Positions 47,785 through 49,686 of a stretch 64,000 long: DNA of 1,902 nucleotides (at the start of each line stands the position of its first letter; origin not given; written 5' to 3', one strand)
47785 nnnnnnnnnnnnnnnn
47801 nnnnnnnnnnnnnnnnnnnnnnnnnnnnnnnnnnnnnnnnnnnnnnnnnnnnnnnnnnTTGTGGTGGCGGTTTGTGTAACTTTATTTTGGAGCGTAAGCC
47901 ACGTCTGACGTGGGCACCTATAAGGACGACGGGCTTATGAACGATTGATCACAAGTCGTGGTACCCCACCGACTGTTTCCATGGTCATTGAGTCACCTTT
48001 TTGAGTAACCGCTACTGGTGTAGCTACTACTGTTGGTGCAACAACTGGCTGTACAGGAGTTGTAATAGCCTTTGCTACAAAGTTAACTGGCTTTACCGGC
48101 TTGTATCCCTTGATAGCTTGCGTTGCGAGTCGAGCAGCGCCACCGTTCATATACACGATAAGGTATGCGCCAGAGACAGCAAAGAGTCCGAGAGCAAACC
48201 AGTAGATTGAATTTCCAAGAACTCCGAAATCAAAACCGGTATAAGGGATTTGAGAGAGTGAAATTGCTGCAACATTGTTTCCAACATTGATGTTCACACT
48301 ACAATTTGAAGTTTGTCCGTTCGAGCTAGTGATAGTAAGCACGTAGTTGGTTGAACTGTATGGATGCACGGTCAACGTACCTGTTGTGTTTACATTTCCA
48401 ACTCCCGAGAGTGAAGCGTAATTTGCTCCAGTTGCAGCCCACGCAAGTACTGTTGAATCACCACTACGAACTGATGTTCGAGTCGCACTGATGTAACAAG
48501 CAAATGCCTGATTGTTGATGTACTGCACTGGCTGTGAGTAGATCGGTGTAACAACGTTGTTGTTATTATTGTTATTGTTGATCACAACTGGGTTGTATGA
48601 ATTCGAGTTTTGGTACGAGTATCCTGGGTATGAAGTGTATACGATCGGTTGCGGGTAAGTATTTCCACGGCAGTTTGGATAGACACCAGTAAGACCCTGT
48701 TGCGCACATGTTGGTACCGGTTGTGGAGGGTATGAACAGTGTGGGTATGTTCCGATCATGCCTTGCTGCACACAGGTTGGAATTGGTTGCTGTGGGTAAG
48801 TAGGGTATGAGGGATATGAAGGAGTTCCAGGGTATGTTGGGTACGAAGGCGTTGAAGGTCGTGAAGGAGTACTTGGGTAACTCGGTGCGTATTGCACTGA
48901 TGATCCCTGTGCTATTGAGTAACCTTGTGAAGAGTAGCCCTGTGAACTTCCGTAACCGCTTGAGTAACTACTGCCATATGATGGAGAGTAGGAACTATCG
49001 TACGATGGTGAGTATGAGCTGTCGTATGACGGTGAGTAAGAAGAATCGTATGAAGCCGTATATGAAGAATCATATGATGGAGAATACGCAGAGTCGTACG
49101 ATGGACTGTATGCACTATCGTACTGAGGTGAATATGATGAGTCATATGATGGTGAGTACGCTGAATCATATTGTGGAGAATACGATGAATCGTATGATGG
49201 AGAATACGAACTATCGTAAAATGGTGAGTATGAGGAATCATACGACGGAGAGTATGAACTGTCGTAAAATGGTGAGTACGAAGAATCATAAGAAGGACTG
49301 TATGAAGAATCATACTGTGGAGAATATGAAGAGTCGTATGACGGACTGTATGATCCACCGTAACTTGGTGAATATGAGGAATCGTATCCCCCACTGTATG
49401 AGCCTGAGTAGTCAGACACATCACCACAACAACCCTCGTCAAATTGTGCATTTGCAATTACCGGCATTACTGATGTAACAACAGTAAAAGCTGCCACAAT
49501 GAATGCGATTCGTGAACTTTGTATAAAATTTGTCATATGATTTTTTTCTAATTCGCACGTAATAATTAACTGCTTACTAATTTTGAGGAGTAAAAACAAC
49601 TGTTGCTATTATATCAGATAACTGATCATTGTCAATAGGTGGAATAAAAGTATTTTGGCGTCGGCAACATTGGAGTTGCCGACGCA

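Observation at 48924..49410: About 20 tandem copies of an 8-residue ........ unit (24-nt periodicity) resembling the RNA polymerase II CTD heptad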

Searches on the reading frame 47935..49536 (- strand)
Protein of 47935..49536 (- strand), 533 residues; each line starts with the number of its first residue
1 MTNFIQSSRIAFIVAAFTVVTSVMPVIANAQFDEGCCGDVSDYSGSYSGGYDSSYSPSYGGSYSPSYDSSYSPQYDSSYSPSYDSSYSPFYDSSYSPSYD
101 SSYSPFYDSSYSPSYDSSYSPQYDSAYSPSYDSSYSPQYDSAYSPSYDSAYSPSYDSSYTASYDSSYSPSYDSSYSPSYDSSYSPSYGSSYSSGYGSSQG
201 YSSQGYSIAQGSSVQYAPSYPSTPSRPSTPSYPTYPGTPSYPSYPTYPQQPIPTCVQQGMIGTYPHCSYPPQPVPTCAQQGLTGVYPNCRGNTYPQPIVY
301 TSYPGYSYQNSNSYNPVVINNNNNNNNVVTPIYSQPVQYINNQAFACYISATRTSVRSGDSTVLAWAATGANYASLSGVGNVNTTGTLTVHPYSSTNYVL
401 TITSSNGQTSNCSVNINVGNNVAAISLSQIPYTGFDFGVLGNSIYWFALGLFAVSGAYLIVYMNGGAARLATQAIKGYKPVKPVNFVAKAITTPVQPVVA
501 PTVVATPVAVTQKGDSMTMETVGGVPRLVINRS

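Call 6: search_protein_families(library=pfam, proteins=[window:47935-49536:-], max_evalue=0.1)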
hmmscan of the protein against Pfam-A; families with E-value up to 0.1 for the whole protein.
window:47935-49536:- (533 aa): 0 families

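Call 7: search_protein_families(library=ncbifam, proteins=[window:47935-49536:-], max_evalue=0.1)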
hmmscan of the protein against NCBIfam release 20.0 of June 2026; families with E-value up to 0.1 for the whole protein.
window:47935-49536:- (533 aa): 0 families

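Call 8: find_homologous_proteins(query=window:47935-49536:-, max_evalue=0.001)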
Query window:47935-49536:- (533 aa): 53 proteins with E <= 0.001 among 8000 candidates.
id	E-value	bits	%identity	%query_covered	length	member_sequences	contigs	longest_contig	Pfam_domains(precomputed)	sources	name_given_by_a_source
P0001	0.0e+0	1134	100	100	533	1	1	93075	-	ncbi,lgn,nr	ncbi:MAG: hypothetical protein JWO50_200 [Candidatus Kaiserbacteria bacterium]|nr:hypothetical prote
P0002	3.1e-72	262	54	52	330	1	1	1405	-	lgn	-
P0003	5.4e-50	189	43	38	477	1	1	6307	-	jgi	jgi:hypothetical protein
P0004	2.6e-45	173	46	19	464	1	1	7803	-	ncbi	-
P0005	4.4e-41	159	37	32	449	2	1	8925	-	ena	-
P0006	1.2e-36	145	40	38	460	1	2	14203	-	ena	-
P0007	1.8e-30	124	42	40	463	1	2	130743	-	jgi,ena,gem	jgi:hypothetical protein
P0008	4.0e-30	123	38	33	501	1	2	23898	-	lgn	-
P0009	6.6e-30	122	41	35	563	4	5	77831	-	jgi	jgi:hypothetical protein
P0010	9.9e-30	122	39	35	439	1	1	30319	-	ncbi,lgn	-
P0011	1.3e-27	115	40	38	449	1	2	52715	-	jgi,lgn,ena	-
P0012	3.4e-27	113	41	35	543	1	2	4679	-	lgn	-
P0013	5.4e-27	113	30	98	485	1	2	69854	-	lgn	-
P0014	6.4e-26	109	39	32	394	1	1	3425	-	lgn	-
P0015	8.9e-25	105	-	-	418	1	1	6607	-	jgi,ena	-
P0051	2.6e-6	45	44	14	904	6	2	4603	PF00691.26,PF22352.3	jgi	jgi:hypothetical protein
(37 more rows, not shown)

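Call 12: find_encoding_contigs(protein=P0001, flank=10000, max_places=3)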
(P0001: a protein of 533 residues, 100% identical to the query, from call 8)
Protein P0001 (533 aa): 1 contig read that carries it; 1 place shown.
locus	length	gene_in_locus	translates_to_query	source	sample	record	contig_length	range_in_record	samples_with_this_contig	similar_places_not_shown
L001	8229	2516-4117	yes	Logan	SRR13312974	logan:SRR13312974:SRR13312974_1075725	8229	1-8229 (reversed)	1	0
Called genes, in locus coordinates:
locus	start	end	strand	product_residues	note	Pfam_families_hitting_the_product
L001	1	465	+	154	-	?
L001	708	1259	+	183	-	-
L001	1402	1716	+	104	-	-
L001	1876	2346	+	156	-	-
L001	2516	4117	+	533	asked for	-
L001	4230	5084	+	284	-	PF01116:F_bP_aldolase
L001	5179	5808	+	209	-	PF01386:Ribosomal_L25p, PF14693:Ribosomal_TL5_C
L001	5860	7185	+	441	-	PF25541:TBCA_PH (weak)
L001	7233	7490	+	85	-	PF01197:Ribosomal_L31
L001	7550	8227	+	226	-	?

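Call 13: find_encoding_contigs(protein=P0004, flank=8000, max_places=2)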
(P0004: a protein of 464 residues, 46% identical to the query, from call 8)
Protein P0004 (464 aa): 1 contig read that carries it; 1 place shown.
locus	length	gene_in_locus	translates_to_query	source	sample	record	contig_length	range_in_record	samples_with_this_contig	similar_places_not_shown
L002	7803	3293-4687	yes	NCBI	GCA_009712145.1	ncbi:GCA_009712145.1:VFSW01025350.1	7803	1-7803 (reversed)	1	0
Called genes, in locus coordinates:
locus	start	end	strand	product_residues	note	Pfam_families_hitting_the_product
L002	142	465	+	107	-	-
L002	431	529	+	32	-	-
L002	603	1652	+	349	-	PF01145:Band_7 (weak)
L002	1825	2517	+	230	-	-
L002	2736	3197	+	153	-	-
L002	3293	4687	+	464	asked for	-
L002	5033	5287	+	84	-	-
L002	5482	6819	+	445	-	-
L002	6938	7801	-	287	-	?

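Call 14: find_encoding_contigs(protein=P0015, flank=8000, max_places=2)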
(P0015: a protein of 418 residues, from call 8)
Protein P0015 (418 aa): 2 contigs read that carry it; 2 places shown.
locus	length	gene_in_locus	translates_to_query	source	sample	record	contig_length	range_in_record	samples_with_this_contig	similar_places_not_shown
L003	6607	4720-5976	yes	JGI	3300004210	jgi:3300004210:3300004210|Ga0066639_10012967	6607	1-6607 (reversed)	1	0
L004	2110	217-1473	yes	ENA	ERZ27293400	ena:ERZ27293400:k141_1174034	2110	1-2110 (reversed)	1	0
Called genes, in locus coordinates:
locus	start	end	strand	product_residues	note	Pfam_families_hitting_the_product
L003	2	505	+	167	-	?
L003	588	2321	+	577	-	-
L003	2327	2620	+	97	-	-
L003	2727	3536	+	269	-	-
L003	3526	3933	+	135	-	-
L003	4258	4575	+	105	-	-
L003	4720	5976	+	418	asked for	-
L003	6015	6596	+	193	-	PF20803:PaaX_M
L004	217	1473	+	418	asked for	-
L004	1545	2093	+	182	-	PF20803:PaaX_M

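Call 15: find_encoding_contigs(protein=P0007, flank=10000, max_places=2)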
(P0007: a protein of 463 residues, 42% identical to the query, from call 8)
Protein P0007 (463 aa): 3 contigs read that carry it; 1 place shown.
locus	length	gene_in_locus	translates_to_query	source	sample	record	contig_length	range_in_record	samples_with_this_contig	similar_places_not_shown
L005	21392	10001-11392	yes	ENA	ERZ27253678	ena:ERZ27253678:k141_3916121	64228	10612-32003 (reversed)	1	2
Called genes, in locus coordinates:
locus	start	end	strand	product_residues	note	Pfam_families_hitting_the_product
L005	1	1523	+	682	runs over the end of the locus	PF02518:HATPase_c, PF00204:DNA_gyraseB, PF01751:Toprim, PF00986:DNA_gyraseB_C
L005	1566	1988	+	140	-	-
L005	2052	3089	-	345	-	-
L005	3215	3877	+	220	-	PF04203:Sortase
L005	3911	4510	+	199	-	-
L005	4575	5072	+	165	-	-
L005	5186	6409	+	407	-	-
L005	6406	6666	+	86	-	-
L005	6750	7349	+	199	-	-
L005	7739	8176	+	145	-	-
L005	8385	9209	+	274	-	-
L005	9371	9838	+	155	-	-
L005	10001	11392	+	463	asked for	-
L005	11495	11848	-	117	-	-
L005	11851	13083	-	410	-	PF00587:tRNA-synt_2b, PF03129:HGTP_anticodon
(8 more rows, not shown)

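Call 27: predict_structure(alignment_id=A1)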
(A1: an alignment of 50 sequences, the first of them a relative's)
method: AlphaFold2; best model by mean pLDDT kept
length: 533 residues; sequences in the alignment: 50
mean_pLDDT: 55.8   pTM: 0.33
mean pLDDT of the five models: 55.8, 54.6, 53.8, 53.0, 52.5
residues with pLDDT >= 90: 92; 70-90: 48; 50-70: 70; < 50: 323
segments of 3 or more residues with pLDDT < 50: 25-56, 58-88, 90-105, 107-112, 114-120, 122-128, 130-136, 138-152, 154-163, 168-176, 178-184, 186-212, 214-216, 221-235, 238-260, 263-265, 267-269, 271-284, 286-295, 297-341, 488-490, 497-510
pLDDT, mean of each block of 10 residues (from residue 1): 55 73 49 42 42 45 41 41 41 38 40 44 43 41 41 43 46 40 42 39 39 49 44 43 40 43 48 43 44 40 32 32 37 36 82 96 97 97 98 97 96 94 54 61 88 90 74 64 56 48 44 74 88 76
secondary structure, 60 per line:
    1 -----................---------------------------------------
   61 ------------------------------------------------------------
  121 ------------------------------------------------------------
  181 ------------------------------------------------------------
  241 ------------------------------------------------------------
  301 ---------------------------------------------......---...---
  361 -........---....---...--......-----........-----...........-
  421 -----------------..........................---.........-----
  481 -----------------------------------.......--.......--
elements in order: H6-21 E346-351 E355-357 E362-369 E373-376 E380-382 E385-390 E396-403 E409-419 H438-463 H467-475 E516-522 E525-531

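Call 30: fold_search(model_id=the predicted structure, library=pdb)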
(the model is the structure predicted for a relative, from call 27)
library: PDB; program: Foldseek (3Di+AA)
matches with E <= 10: 991; with E <= 0.001: 0
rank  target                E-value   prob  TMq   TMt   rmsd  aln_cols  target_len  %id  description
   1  2ox5_C                1.6e-03  1.00  0.12  0.56   3.4       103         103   12  The SoxYZ complex of Paracoccus pantotrophus (released 2007-05-22)
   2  2ox5_E                2.4e-03  1.00  0.12  0.56   3.6       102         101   12  The SoxYZ complex of Paracoccus pantotrophus (released 2007-05-22)
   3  2oxg_E                2.8e-03  1.00  0.13  0.61   2.9       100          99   12  The SoxYZ Complex of Paracoccus pantotrophus (released 2007-05-22)
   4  2oxg_C                3.6e-03  1.00  0.13  0.62   2.7        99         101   10  The SoxYZ Complex of Paracoccus pantotrophus (released 2007-05-22)
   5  2ox5_A                3.6e-03  1.00  0.13  0.58   3.0       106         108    9  The SoxYZ complex of Paracoccus pantotrophus (released 2007-05-22)
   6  2ox5_D                4.5e-03  1.00  0.12  0.52   3.8        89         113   10  The SoxYZ complex of Paracoccus pantotrophus (released 2007-05-22)
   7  2oxg_D                5.0e-03  1.00  0.13  0.55   3.1        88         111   10  The SoxYZ Complex of Paracoccus pantotrophus (released 2007-05-22)
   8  6imm_N                5.0e-03  0.95  0.10  0.12  17.0       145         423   13  Cryo-EM structure of an alphavirus, Sindbis virus (released 2019-03-13)
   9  2oxh_B                5.3e-03  1.00  0.12  0.52   3.1        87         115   10  The SOXYZ Complex of Paracoccus Pantotrophus (released 2007-05-22)
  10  2oxg_F                5.3e-03  1.00  0.12  0.52   3.9        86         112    9  The SoxYZ Complex of Paracoccus pantotrophus (released 2007-05-22)
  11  2oxh_D                5.6e-03  1.00  0.12  0.54   3.1        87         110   10  The SOXYZ Complex of Paracoccus Pantotrophus (released 2007-05-22)
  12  2oxh_Y                6.6e-03  1.00  0.12  0.53   3.0        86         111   10  The SOXYZ Complex of Paracoccus Pantotrophus (released 2007-05-22)
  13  2oxg_B                6.6e-03  1.00  0.12  0.52   5.5        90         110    9  The SoxYZ Complex of Paracoccus pantotrophus (released 2007-05-22)
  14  2p9r_A                6.6e-03  1.00  0.11  0.41   5.0        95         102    6  Human alpha2-macroglogulin is composed of multiple domains, as predicted by homology with complement component C3 (released 2007-08-21)
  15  2oxg_Y                7.9e-03  1.00  0.12  0.51   5.5        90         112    9  The SoxYZ Complex of Paracoccus pantotrophus (released 2007-05-22)
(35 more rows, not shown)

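Call 49: search_protein_families(library=pfam, proteins=[P0051], max_evalue=1)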
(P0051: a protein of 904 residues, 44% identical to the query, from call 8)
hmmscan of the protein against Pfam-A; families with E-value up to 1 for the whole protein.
P0051 (904 aa): 12 families
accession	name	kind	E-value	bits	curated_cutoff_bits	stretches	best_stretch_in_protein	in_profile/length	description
PF22352.2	K319L-like_PKD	-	8e-17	61.5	27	1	510-583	10-83/84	K319L-like, PKD domain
PF00691.25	OmpA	-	1.3e-16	61.1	27.2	1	39-132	2-98/98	OmpA family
PF18911.6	PKD_4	-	1.8e-05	25.1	27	1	496-581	2-82/85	PKD domain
PF21027.3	Sde0182_C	-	0.0029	18.6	27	1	513-570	1-68/83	Cellulose-binding protein Sde0182, C-terminal domain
PF16407.11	PKD_2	-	0.0058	17.4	39.2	1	525-587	46-111/157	PKD-like family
PF23034.1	DUF7035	-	0.0069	16.9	27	1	550-606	17-71/137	Domain of unknown function (DUF7035)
PF24528.1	Ig_ADGRF3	-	0.034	14.8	27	0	605-663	32-90/91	Adhesion G-protein coupled receptor F3-like, Ig-like domain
PF06005.17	ZapB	-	0.035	15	31.5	1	178-215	12-49/71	Cell division protein ZapB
PF06810.17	Phage_scaffold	-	0.26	11.7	35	1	160-248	4-95/170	Phage capsid assembly scaffolding protein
PF11607.14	DUF3247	-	0.34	11.6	25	0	132-181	29-74/92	Protein of unknown function (DUF3247)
PF03671.20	Ufm1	-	0.39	11.1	27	0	609-633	37-61/75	Ubiquitin fold modifier 1 protein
PF21037.2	CCDC138_cc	-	0.78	10.2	27.1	1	189-213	13-37/59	Coiled-coil-domain-containing protein 138, coiled-coil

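Call 72: find_related_loci(query=P0001, collection=metagenome_contigs, flank=3000)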
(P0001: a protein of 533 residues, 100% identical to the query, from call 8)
Query P0001 (533 aa) in metagenome_contigs; peptide patterns used: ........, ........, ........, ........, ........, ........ (x = any residue, [..] = any of these).
600 stretches matched a pattern, but none encodes a relative of the query by tblastn (E <= 1e-3).
